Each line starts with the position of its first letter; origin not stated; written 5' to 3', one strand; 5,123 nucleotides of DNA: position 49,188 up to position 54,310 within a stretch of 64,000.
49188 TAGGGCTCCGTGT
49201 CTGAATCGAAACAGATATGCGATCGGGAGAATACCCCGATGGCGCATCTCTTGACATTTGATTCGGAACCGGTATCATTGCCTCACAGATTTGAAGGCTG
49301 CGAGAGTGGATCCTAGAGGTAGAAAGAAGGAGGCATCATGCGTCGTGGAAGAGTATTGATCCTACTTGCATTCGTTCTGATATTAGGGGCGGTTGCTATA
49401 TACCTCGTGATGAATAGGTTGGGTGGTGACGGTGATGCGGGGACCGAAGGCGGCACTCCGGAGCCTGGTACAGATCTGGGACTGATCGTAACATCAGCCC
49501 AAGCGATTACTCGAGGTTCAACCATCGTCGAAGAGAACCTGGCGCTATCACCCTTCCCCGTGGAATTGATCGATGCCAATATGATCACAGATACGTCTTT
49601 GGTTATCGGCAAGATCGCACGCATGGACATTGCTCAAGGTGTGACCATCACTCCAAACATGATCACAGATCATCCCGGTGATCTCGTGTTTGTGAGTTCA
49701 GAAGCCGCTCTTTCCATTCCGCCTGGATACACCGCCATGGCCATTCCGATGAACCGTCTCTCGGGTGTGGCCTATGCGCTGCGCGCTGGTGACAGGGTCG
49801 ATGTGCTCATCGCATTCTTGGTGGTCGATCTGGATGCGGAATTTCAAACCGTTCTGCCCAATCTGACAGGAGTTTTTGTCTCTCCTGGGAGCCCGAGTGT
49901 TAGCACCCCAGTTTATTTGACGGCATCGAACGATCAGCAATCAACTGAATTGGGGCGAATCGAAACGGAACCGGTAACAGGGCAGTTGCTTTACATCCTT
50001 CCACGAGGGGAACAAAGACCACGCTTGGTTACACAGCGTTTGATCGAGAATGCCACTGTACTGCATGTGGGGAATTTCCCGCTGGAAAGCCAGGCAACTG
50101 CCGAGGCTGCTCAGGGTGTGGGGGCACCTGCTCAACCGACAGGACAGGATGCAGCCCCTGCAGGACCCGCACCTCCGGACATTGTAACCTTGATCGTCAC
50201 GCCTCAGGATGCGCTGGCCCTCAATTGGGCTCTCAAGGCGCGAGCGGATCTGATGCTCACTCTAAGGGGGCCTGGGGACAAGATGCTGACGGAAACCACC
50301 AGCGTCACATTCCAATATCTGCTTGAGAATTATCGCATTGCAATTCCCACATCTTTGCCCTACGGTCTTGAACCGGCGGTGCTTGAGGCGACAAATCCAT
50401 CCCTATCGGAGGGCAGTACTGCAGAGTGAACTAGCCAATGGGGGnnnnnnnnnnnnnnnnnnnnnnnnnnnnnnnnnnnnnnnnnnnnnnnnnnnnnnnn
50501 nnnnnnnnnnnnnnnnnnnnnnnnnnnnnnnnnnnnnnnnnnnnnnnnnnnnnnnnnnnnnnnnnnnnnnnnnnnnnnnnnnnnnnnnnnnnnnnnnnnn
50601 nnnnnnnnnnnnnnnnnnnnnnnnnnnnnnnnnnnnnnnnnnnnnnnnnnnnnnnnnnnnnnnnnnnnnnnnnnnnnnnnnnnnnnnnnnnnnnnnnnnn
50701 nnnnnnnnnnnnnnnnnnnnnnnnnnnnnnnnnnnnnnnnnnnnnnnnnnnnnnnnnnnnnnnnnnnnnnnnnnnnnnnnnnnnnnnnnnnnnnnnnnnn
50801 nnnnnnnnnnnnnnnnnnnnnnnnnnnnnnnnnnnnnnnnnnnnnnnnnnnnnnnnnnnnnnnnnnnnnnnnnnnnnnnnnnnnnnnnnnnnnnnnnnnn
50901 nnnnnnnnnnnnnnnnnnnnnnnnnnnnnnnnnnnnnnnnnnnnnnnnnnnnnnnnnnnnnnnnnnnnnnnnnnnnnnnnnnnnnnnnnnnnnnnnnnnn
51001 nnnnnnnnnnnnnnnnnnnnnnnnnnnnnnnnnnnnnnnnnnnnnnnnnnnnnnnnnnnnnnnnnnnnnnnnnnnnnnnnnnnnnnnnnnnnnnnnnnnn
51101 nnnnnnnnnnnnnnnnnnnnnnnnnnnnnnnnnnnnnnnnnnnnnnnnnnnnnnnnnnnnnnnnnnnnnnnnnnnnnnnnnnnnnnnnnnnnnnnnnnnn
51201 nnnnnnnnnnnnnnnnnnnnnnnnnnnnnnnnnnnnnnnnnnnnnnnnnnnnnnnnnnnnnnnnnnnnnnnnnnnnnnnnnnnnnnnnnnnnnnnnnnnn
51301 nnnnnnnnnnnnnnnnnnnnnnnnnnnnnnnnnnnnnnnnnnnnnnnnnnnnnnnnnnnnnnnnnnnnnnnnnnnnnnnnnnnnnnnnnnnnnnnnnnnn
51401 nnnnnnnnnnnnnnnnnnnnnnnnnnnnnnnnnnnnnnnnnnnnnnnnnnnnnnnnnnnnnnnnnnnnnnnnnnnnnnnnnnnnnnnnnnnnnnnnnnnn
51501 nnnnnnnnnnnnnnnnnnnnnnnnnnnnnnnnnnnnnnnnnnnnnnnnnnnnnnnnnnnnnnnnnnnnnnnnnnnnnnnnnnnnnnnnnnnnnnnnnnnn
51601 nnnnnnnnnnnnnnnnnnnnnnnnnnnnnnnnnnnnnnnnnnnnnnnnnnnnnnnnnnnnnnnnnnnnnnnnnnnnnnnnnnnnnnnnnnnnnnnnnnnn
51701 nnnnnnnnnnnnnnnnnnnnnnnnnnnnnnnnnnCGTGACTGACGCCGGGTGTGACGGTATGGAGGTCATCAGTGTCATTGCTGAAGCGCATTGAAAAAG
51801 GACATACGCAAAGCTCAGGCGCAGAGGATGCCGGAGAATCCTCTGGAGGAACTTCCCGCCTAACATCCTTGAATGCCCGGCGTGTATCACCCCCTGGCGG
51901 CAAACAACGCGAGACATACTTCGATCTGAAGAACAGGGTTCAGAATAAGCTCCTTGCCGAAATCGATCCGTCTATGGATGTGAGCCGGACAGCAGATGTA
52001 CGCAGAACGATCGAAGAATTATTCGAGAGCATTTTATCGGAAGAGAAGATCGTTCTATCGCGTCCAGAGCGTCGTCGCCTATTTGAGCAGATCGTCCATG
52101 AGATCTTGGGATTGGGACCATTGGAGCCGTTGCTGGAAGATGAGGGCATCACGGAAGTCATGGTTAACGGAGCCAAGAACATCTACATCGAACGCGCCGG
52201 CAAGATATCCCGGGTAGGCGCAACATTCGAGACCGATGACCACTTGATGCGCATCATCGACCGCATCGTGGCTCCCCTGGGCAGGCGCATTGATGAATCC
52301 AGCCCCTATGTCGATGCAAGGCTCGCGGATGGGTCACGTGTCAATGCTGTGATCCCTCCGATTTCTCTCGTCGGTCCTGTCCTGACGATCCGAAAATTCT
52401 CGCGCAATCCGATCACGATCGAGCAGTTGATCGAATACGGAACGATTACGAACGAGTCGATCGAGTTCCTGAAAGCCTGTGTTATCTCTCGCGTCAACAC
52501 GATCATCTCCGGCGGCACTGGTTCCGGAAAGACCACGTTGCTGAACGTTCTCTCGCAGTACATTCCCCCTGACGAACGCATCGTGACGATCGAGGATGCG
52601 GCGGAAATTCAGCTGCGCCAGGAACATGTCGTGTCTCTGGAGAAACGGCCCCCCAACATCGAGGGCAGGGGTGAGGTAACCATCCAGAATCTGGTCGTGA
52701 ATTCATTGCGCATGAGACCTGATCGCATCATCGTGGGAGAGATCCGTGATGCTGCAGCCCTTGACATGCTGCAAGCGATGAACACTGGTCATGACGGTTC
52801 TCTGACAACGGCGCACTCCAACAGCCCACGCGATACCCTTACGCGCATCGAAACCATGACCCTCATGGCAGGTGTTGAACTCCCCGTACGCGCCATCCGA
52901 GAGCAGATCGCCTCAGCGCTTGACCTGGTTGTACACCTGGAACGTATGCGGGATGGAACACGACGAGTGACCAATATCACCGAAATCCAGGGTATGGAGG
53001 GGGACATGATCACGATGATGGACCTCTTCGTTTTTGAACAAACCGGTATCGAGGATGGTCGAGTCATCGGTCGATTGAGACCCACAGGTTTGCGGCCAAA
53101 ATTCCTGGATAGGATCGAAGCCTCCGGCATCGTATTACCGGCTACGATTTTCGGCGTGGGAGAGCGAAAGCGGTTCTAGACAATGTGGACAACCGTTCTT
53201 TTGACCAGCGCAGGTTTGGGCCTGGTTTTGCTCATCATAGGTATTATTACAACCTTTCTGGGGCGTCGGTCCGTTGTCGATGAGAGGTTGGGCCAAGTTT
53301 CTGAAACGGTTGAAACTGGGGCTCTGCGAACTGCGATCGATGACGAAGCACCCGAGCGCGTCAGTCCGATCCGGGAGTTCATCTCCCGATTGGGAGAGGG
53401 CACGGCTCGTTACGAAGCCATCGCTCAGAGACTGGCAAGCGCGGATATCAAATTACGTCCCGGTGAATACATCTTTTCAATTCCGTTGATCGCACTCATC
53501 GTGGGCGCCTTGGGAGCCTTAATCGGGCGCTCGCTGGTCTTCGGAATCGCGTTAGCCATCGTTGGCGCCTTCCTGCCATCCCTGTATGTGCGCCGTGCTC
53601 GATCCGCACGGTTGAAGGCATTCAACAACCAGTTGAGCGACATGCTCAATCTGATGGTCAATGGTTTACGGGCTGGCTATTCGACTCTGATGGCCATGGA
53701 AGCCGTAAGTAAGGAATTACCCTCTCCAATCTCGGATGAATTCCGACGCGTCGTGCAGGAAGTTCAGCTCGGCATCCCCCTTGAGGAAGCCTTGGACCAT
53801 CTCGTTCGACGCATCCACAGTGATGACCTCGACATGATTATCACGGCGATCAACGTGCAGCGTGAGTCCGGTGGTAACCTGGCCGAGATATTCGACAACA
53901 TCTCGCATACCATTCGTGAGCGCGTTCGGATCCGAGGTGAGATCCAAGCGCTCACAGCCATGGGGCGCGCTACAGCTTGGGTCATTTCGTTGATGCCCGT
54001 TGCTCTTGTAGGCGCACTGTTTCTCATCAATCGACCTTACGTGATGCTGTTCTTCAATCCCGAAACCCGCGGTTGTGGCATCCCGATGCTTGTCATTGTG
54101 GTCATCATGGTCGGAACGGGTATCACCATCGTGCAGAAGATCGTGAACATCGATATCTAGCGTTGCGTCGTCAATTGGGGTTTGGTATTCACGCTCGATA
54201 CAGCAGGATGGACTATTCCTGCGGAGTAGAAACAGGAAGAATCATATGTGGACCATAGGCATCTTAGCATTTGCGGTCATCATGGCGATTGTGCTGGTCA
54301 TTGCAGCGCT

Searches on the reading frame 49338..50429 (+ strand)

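Call 9: search_protein_families(library=pfam, proteins=[window:49338-50429:+], max_evalue=0.001)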
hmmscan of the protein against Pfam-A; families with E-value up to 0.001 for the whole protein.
window:49338-50429:+ (363 aa): 3 families
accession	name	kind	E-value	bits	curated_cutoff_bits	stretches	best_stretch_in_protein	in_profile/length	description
PF16976.10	RcpC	-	3.7e-12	46.6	28.8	1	125-159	5-39/114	Flp pilus assembly protein RcpC/CpaB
PF08666.17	SAF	-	2.4e-07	31.6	21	1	51-109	4-62/63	SAF domain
PF13144.11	ChapFlgA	-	1.8e-05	25.2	23.8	1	50-111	3-62/122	Chaperone for flagella basal body P-ring formation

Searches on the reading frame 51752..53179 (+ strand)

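Call 9: search_protein_families(library=pfam, proteins=[window:51752-53179:+], max_evalue=0.001)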
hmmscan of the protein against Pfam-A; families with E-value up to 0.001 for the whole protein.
window:51752-53179:+ (475 aa): 3 families
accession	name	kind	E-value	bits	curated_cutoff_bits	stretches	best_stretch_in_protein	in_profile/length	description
PF00437.27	T2SSE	-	9.1e-63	212.6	24.9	1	120-398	4-279/370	Type II/IV secretion system protein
PF00005.33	ABC_tran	-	0.00013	23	25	1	250-291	14-59/137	ABC transporter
PF13476.12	AAA_23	-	0.00061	20.9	27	0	229-267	7-39/201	AAA domain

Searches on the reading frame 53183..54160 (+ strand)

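Call 9: search_protein_families(library=pfam, proteins=[window:53183-54160:+], max_evalue=0.001)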
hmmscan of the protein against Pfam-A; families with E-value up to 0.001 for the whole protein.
window:53183-54160:+ (325 aa): 1 family
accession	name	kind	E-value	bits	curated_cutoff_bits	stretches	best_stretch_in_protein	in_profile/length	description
PF00482.28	T2SSF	-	2.7e-21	76.2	25.2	1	155-279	2-123/125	Type II secretion system (T2SS), protein F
